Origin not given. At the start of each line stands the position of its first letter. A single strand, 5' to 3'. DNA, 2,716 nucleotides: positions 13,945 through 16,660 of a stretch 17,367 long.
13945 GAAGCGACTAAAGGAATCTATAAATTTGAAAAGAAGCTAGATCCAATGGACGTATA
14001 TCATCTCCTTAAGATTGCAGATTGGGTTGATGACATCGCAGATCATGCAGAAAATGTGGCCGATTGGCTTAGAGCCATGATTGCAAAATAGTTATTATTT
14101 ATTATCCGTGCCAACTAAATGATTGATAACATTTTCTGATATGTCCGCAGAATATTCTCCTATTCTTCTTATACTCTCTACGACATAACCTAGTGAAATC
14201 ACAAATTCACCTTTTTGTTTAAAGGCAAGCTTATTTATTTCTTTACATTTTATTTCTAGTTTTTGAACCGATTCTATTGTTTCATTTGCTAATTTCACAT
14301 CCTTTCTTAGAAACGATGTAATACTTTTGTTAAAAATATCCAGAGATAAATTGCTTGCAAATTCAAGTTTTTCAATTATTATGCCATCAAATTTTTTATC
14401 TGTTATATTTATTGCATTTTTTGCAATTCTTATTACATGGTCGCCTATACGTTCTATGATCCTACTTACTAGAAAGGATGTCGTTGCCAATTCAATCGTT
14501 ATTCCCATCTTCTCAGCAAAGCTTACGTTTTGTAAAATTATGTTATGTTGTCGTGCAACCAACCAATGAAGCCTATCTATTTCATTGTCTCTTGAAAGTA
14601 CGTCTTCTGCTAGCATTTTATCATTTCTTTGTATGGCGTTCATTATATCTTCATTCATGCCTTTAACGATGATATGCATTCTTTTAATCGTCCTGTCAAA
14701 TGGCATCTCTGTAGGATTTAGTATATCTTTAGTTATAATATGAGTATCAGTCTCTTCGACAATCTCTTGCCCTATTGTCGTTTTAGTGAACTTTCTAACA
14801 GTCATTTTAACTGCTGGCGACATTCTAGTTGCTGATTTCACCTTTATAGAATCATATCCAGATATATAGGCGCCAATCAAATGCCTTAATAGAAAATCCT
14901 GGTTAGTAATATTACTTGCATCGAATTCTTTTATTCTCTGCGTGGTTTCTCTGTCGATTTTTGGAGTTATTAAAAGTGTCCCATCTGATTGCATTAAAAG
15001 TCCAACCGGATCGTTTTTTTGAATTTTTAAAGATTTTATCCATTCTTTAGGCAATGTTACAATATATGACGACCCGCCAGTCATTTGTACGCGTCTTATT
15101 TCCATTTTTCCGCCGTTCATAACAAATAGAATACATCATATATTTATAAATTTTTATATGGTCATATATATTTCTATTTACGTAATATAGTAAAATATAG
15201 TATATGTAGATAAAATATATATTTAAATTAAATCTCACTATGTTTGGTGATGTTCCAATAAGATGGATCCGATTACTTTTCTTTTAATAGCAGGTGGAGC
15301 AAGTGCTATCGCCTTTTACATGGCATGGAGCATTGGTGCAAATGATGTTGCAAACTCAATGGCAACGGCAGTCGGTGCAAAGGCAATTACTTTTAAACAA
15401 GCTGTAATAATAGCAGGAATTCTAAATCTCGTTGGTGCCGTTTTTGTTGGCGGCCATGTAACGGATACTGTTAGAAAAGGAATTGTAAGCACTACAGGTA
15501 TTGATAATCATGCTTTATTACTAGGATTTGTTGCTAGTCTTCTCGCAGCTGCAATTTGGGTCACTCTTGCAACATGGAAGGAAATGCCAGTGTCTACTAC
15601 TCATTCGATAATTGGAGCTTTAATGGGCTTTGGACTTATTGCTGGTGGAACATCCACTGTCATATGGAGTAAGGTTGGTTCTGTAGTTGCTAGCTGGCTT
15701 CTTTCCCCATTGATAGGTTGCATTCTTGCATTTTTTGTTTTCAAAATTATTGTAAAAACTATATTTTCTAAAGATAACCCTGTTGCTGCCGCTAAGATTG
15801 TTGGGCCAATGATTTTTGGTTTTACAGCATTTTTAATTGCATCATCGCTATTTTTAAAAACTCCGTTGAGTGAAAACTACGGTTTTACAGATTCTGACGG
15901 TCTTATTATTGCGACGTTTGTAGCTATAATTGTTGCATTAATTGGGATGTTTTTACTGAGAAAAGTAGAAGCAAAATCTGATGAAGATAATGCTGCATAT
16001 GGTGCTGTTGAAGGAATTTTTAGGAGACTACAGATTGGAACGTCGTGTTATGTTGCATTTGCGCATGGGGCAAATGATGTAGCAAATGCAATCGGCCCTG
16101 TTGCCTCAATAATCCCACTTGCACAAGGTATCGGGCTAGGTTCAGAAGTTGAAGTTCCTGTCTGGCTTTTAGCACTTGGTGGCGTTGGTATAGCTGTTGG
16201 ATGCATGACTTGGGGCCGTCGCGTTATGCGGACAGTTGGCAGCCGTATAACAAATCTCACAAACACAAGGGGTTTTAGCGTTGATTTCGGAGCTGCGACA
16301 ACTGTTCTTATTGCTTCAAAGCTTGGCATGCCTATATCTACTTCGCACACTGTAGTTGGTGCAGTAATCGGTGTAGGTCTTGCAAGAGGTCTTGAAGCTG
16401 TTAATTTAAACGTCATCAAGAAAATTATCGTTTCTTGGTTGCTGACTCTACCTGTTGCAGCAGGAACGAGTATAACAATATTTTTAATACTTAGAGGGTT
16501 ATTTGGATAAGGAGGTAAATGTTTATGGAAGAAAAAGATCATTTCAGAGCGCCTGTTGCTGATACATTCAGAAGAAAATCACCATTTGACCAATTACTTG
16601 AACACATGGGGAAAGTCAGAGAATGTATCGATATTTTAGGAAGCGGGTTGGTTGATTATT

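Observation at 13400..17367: At least 839 bp of perfect identity between two otherwise diverged PiT-DUF47-PhoU modules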

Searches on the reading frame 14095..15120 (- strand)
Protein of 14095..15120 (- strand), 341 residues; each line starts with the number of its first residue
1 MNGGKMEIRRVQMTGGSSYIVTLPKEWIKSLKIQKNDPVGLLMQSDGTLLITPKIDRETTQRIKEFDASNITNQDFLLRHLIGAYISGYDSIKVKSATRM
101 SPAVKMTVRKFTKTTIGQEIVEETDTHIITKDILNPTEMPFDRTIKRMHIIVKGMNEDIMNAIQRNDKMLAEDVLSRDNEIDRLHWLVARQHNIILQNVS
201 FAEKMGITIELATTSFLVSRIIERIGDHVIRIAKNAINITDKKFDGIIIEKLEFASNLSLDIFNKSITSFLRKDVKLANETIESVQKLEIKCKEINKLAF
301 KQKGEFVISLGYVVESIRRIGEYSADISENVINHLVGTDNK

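Call 9: search_protein_families(library=pfam, proteins=[window:14095-15120:-])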
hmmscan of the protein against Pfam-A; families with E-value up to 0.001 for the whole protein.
window:14095-15120:- (341 aa): 2 families
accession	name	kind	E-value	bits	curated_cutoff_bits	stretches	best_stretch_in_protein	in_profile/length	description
PF01895.24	PhoU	-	1.3e-24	86.8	23.5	2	145-235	1-88/89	PhoU domain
PF04014.23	MazE_antitoxin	-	2.8e-11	43.6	24.7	1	12-55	1-44/48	Antidote-toxin recognition MazE, bacterial antitoxin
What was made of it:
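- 14095..15120 (-): AbrB/SpoVT–PhoU regulator of the 'U_A' lineage (341 aa from the ATG at 15120; 336 aa from the ATG at 15105 as called in the source). Pfam MazE_antitoxin/AbrB + 2 PhoU (call 9).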

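Call 10: find_encoding_contigs(protein=window:14095-15120:-, flank=10000, max_places=10)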
Protein window:14095-15120:- (341 aa): no gene with exactly this product is on record in the collection.

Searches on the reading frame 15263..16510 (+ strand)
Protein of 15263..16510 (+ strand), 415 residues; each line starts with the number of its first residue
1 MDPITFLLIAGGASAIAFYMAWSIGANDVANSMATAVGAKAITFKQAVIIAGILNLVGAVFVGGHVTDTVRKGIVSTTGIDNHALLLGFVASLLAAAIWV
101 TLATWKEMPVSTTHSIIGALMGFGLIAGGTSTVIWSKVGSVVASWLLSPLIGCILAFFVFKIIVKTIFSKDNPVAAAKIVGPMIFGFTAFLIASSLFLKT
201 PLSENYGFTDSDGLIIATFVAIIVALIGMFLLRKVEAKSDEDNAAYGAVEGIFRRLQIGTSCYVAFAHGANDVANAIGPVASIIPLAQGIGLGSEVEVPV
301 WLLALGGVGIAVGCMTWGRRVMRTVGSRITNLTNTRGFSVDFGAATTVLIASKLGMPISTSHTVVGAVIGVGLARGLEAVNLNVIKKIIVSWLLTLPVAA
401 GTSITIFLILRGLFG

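Call 8: find_encoding_contigs(protein=window:15263-16510:+, flank=10000, max_places=10)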
Protein window:15263-16510:+ (415 aa): no gene with exactly this product is on record in the collection.

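Call 9: search_protein_families(library=pfam, proteins=[window:15263-16510:+])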
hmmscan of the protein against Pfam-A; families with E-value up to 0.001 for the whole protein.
window:15263-16510:+ (415 aa): 1 family
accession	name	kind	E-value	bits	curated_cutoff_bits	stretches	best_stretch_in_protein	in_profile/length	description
PF01384.25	PHO4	-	2.9e-115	385.4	33.7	1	24-403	1-350/350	Phosphate transporter family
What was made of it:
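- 15263..16510 (+): PiT2, a phosphate transporter of the lineage common in this clade (415 aa). Pfam PHO4 E=2.9e-115 (call 9).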

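Call 11: find_related_loci(query=window:15263-16510:+, collection=genome_contigs, flank=10000)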
Query window:15263-16510:+ (415 aa) in genome_contigs; peptide patterns used: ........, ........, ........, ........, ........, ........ (x = any residue, [..] = any of these).
136 stretches matched a pattern; 58 encode a relative of the query (tblastn E <= 1e-3); 56 distinct loci.
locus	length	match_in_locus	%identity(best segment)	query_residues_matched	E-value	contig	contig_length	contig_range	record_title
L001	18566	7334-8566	88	5-415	0e+0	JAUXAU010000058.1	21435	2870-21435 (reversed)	MAG: Thermoplasmatota archaeon isolate CSMAG_2770 CSMAG_2770_k141_682854_length_21435_cov_24.8293, whole genome shotgun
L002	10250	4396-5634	84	1-415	0e+0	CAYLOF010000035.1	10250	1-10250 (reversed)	MAG TPA_asm: uncultured Thermoplasmatales archaeon isolate binchicken_co116_354 genome assembly, contig: NODE_7389_lengt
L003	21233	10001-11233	86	5-415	0e+0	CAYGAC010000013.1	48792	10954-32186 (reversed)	MAG TPA_asm: uncultured Thermoplasmatales archaeon isolate ERP108616_co1_401 genome assembly, contig: k119_139276, whole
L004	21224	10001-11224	84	5-415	0e+0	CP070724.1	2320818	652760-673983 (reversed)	MAG: Thermoplasmatales archaeon isolate bin45 chromosome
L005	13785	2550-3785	79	2-415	0e+0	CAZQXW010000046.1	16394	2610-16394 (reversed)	MAG TPA_asm: uncultured Thermoplasmatales archaeon isolate SRP332253_co2_211 genome assembly, contig: NODE_3336_length_1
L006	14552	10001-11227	78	4-415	0e+0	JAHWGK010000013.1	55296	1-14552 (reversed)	MAG: Thermoplasmata archaeon isolate Hel238.bin54 NODE_13_length_55296_cov_16.956265, whole genome shotgun sequence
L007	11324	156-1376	80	5-414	0e+0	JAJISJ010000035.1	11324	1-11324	MAG: Thermoplasmatota archaeon isolate bin38 bin38_BA.02.16-18_bin.8.strict_35, whole genome shotgun sequence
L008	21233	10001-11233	76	1-415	0e+0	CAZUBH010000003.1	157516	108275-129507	MAG TPA_asm: uncultured Thermoplasmatales archaeon isolate SRP141376_co1_301 genome assembly, contig: NODE_188_length_15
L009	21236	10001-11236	79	1-415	0e+0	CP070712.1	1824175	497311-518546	MAG: Thermoplasmatales archaeon isolate bin50 chromosome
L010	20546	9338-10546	81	9-414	0e+0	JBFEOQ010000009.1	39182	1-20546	MAG: Thermoplasmatota archaeon isolate Mix_mud04.2021.02.43 k141_2494844_length_39182_cov_17.1929, whole genome shotgun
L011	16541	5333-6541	77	8-413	0e+0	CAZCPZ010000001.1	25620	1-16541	MAG TPA_asm: uncultured Thermoplasmatales archaeon isolate binchicken_co6_501 genome assembly, contig: NODE_1679_length_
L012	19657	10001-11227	78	5-414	0e+0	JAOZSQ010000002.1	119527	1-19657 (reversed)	MAG: Thermoplasmatota archaeon isolate GMC6.metabat2.56_sub GMC6_21_length_119527_cov_17.024985, whole genome shotgun se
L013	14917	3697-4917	80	5-414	0e+0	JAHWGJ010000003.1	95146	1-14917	MAG: Thermoplasmata archaeon isolate Hel238.bin11 contig-145_218, whole genome shotgun sequence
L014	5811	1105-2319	76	8-415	0e+0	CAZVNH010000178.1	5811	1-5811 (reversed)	MAG TPA_asm: uncultured Thermoplasmatales archaeon isolate binchicken_co338_5 genome assembly, contig: NODE_4123_length_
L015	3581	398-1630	76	1-415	0e+0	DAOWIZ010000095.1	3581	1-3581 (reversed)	MAG TPA_asm: Thermoplasmata archaeon isolate CSMAG_2056 CSMAG_2056_k141_446359_length_3581_cov_51.9407, whole genome sho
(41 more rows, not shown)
